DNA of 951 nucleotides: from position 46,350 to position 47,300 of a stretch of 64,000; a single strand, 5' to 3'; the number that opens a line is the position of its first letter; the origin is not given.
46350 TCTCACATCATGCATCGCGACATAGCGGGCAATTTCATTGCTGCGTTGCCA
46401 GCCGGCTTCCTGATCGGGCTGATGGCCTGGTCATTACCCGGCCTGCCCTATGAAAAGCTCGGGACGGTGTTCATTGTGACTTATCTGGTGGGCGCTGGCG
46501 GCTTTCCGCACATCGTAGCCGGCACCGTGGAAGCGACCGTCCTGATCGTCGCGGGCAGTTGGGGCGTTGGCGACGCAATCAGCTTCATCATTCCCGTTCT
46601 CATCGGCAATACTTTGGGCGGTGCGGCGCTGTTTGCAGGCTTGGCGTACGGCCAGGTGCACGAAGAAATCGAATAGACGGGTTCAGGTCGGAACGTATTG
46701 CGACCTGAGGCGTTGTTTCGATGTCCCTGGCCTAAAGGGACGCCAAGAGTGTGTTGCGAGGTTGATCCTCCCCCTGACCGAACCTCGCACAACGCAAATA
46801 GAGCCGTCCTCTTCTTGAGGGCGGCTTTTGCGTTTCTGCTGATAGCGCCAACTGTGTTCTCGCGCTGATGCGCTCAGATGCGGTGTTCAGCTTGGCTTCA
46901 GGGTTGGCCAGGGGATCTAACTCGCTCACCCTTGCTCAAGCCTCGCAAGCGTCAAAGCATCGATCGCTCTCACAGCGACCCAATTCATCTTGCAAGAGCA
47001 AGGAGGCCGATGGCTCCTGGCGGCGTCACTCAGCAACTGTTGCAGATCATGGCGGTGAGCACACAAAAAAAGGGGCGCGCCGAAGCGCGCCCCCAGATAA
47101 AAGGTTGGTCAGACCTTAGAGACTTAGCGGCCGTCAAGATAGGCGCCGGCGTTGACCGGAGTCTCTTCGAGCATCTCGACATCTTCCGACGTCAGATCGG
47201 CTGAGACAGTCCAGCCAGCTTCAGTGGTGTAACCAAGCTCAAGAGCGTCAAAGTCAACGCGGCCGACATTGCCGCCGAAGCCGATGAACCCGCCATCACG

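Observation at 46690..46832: Orphan EcfG promoter driving a roughly 110 nt structured RNA with a C-rich loop (GsrN-like sRNA candidate)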

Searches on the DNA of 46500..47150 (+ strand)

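Call 4: search_rna_families(source=window, start=46500, end=47150, threshold=evalue, max_evalue=10, show_alignments=3)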
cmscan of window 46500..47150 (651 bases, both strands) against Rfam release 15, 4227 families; matches with E-value up to 10: 10.
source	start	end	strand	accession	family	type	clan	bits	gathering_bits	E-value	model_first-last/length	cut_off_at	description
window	47065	47116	-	RF02651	SorY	Gene; sRNA;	-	25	111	0.0076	1-83/83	no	Singlet oxygen resistance RNA Y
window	46748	46877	+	RF02826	Scr6925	Gene; sRNA;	-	21.4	50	0.29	1-131/131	no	Streptomyces RNA 6925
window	47065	47100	-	RF01489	sbrA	Gene; sRNA;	-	20.8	45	0.11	1-71/71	no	Listeria sRNA sbrA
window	46565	46595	-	RF01274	sR45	Gene; snRNA; snoRNA; CD-box;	-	18.8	40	0.13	1-55/55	no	Small nucleolar RNA sR45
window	47072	47093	-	RF02066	STnc320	Gene; sRNA;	-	18.4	50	0.86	23-44/55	no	Salmonella enterica sRNA STnc320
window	47064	47139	-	RF02869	ncS025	Gene; sRNA;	-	18.4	46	0.95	1-85/85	no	Burkholderia sRNA 25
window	47057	47132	-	RF00519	suhB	Gene; sRNA;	CL00108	17.9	41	0.43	1-77/77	no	Makes More Granules Regulator RNA (mmgR)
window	47063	47127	-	RF02538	TarB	Gene; sRNA;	-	17.5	80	1.2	1-79/79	no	Vibrio ToxT activated RNA TarB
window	46544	46595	-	RF00282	SNORD48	Gene; snRNA; snoRNA; CD-box;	-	13.7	36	2.5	1-63/63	no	Small nucleolar RNA SNORD48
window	47026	47148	-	RF01773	rpsL_pseudo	Cis-reg; leader;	-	13.2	70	4.6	1-128/128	no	Pseudomonas rpsL leader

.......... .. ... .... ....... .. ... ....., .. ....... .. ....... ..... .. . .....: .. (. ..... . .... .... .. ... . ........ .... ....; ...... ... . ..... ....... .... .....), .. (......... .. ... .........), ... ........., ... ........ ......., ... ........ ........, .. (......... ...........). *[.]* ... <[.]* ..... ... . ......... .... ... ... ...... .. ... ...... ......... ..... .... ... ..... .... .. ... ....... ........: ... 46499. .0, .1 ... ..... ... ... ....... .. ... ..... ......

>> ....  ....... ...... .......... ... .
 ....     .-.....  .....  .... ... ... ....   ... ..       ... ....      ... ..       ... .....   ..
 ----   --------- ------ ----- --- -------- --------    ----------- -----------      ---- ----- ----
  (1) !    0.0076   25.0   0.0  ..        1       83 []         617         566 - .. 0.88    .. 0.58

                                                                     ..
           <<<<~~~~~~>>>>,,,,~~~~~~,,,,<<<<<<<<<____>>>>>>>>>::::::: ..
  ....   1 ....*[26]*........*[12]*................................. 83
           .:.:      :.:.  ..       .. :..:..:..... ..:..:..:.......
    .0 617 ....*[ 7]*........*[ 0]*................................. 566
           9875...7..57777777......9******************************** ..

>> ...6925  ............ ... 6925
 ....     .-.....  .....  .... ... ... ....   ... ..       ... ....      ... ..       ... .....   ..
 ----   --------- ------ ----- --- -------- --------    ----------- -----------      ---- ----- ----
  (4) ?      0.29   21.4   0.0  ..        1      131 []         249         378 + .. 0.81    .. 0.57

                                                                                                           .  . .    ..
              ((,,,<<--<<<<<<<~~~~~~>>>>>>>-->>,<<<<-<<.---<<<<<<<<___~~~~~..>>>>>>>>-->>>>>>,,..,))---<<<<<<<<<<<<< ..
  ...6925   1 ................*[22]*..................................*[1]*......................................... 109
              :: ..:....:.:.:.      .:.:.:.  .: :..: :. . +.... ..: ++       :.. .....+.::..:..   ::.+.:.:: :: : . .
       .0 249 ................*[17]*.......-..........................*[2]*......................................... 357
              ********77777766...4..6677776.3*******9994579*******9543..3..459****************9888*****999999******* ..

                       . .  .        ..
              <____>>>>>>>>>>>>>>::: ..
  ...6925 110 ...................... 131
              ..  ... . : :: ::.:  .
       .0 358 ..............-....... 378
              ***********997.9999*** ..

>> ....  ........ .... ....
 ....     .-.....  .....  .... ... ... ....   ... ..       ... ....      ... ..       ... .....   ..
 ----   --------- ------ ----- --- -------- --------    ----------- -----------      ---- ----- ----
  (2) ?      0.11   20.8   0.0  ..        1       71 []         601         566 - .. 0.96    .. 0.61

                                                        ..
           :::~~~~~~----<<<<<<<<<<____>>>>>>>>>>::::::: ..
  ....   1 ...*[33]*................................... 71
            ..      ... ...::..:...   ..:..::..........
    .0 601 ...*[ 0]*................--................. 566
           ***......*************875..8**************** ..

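Call 23: build_rna_model(alignment_id=A2, structure=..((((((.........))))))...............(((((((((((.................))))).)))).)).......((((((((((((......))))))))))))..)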
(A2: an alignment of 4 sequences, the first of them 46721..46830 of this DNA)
Model R1 built from alignment A2 (4 sequences, 118 columns); structure: as given.
model positions 114; base pairs 29; branch points 2; effective number of sequences 1.53; information 0.591 bits per position. Calibrated on 0.2 Mb of random sequence (short: E-values are rough).
structure used (alignment columns):
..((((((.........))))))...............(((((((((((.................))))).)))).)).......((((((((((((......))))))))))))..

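Call 24: search_with_rna_model(model_id=R1, sources=[window, L001, L002, L003, L004, L005, L006, L007, L008, L009, L010, L011, L012, L013, L014, L015, L016, L017, L018, L019, L020, L021, L022, L023, L024, L025, L026, L027, L028, L029, L030, L031, L032, L033, L034, L035, L036, L037, L038, L039, L040, L041, L042, L043, L044, L045, L046, L047, L048, L049, L050, L051, L052, L053, L054, L055, L056, L057, L058, L059, L060, L061, L062, L063, L064, L065, L066, L067, L068, L069, L070, L071, L072, L073, L074, L075, L076, L077, L078, L079, L080], max_evalue=10, make_alignment=true, show_alignments=6)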
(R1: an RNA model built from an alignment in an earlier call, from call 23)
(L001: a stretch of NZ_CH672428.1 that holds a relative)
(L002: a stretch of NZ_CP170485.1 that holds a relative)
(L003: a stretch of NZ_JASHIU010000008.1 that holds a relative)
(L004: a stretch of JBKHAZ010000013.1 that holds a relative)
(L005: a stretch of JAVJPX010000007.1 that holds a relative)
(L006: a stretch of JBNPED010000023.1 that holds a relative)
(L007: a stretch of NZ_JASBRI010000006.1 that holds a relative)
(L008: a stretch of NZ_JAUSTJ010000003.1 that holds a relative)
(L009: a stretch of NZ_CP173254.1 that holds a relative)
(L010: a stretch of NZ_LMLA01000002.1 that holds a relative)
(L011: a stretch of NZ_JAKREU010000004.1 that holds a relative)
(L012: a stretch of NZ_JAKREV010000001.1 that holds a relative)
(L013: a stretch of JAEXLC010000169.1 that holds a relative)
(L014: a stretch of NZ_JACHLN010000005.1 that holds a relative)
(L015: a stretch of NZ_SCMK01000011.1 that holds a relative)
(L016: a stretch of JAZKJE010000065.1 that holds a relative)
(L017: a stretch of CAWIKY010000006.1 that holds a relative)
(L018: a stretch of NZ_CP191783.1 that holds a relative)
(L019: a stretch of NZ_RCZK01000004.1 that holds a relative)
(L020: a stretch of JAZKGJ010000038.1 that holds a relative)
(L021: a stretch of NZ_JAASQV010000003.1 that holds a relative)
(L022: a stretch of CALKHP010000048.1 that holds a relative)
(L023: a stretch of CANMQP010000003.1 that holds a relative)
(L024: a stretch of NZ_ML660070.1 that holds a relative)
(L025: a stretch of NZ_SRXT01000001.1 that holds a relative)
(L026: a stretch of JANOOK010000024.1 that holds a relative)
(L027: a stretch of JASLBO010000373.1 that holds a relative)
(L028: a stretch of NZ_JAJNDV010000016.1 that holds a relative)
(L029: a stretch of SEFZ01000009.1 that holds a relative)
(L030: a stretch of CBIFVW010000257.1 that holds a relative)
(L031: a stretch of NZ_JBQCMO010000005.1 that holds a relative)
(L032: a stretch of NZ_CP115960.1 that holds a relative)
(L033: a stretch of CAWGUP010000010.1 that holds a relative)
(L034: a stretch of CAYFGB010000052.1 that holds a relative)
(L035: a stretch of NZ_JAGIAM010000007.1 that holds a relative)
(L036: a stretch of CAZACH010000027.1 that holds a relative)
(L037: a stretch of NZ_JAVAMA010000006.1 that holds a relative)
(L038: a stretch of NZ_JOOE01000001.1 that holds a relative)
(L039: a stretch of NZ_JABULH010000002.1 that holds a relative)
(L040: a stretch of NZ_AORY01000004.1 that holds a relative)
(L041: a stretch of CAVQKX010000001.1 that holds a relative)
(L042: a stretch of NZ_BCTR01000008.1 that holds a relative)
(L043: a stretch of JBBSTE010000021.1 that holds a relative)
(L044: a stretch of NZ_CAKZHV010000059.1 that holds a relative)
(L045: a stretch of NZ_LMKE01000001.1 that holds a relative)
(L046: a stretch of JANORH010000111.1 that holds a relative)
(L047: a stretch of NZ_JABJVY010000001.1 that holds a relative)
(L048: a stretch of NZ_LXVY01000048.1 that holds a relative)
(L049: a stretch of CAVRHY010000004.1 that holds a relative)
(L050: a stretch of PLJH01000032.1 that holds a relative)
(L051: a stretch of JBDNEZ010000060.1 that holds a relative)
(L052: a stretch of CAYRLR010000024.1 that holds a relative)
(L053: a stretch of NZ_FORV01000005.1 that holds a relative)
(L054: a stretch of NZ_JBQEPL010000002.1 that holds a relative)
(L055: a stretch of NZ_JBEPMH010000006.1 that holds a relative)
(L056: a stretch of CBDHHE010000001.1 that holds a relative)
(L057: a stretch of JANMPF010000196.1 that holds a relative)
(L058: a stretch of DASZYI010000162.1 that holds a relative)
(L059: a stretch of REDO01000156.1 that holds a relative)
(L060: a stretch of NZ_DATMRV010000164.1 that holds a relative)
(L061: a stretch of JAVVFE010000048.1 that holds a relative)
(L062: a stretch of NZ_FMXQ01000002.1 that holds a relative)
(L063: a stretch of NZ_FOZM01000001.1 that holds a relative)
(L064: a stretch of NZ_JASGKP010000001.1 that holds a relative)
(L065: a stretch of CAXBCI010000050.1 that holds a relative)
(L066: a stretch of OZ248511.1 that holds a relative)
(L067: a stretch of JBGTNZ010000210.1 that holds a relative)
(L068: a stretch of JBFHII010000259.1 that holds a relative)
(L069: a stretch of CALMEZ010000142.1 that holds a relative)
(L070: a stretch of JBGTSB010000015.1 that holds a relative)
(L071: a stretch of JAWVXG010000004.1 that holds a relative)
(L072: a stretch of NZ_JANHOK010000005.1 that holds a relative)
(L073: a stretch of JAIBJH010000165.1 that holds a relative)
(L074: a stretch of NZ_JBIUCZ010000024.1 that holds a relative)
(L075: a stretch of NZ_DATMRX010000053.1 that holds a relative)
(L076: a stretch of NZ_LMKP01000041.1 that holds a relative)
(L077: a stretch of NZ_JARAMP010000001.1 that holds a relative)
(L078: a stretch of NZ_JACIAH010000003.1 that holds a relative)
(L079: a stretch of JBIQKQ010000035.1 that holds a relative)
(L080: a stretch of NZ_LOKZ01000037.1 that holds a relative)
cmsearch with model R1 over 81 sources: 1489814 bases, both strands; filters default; matches with E-value up to 10: 19.
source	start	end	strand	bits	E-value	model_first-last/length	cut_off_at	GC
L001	12053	12165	-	126.3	2.6e-26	1-114/114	no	0.65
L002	12041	12155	-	125.5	4e-26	1-114/114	no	0.61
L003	11996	12109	-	113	3.1e-23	1-114/114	no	0.61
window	46721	46830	+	84.5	1.3e-16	1-114/114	no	0.57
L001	12025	12085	+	29.6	0.00063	1-114/114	no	0.56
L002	12043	12071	+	28.3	0.0013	84-112/114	no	0.66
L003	11962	12029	+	28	0.0015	1-114/114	no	0.62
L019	7761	7875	-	21.7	0.042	1-114/114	no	0.63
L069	1416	1528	-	20.6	0.077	1-114/114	no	0.64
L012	9484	9585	-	16.8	0.6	1-114/114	no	0.71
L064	8736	8846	-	15.9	0.98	1-114/114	no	0.61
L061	1996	2056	-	15.4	1.2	1-114/114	no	0.8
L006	17502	17591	-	15.4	1.3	1-114/114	no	0.63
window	46802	46826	-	15.1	1.5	86-110/114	no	0.64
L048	3961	4055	-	14.5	2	1-114/114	no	0.61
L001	14492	14601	-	13.7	3.1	1-114/114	no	0.57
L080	11590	11670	+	13.6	3.2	1-114/114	no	0.68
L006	17440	17534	+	12.3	6.6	1-114/114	no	0.72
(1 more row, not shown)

Alignment A3: 19 matches aligned to the model, 177 columns, each read 5' to 3' on its own strand. Consensus structure (alignment columns), stored with it:
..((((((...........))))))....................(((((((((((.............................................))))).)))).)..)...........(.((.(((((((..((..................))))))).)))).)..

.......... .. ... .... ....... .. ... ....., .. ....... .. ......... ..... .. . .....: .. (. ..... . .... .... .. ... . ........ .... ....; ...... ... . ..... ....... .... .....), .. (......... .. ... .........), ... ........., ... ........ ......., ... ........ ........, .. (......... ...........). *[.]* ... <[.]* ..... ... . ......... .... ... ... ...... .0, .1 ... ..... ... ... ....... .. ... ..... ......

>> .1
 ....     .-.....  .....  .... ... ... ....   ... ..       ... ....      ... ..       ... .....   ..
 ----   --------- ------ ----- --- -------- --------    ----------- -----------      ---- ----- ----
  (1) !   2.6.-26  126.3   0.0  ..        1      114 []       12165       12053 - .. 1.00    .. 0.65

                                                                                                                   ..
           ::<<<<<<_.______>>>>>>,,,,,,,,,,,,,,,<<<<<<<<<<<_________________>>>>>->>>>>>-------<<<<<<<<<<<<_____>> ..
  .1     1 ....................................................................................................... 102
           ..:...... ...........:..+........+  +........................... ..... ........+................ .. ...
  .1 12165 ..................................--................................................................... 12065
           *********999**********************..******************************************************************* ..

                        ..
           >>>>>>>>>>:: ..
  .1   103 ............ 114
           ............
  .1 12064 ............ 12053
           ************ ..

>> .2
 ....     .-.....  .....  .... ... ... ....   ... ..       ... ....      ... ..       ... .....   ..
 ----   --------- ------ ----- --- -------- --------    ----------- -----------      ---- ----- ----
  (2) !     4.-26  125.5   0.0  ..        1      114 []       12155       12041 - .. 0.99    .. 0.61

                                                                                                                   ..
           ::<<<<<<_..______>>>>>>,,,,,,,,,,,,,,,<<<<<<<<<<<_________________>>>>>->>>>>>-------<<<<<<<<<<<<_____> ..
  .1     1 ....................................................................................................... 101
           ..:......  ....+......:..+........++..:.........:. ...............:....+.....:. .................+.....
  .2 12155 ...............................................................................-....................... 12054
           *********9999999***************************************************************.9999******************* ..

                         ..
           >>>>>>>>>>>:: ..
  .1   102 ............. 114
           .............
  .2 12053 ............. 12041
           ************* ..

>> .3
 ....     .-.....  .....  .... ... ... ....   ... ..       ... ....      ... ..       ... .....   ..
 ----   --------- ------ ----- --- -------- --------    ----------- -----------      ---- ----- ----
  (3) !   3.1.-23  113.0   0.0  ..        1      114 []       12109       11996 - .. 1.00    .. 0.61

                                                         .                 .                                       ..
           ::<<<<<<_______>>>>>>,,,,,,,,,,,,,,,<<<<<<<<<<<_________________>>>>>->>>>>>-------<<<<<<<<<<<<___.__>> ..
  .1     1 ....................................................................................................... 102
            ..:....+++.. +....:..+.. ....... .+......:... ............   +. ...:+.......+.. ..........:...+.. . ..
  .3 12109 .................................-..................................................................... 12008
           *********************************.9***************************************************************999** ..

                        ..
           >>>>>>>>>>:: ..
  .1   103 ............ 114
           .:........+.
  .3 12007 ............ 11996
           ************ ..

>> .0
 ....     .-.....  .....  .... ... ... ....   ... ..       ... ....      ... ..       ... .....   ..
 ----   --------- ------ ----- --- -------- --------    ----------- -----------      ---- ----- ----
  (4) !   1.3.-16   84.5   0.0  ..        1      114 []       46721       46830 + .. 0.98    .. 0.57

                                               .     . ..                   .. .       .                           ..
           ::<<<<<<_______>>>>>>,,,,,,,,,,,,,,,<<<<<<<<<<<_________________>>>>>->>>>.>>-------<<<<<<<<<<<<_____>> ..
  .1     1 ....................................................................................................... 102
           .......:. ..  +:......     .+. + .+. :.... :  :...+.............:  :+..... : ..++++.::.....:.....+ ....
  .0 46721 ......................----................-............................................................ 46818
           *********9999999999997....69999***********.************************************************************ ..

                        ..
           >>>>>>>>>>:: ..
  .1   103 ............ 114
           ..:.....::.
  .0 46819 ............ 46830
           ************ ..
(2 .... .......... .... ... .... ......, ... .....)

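Call 29: search_with_rna_model(model_id=R1, sources=[window, L001, L002, L003], max_evalue=1e-10, make_alignment=true)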
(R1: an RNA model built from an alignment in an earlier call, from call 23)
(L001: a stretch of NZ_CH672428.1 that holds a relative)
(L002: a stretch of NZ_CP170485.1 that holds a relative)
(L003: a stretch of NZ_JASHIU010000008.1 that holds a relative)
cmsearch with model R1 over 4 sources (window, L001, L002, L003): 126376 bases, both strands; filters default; matches with E-value up to 1e-10: 4.
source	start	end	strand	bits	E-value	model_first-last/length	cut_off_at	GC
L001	12053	12165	-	126.3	2.2e-27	1-114/114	no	0.65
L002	12041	12155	-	125.5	3.4e-27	1-114/114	no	0.61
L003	11996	12109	-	113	2.7e-24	1-114/114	no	0.61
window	46721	46830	+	84.5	1.1e-17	1-114/114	no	0.57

Alignment A4: 4 matches aligned to the model, 118 columns, each read 5' to 3' on its own strand. Consensus structure (alignment columns), stored with it:
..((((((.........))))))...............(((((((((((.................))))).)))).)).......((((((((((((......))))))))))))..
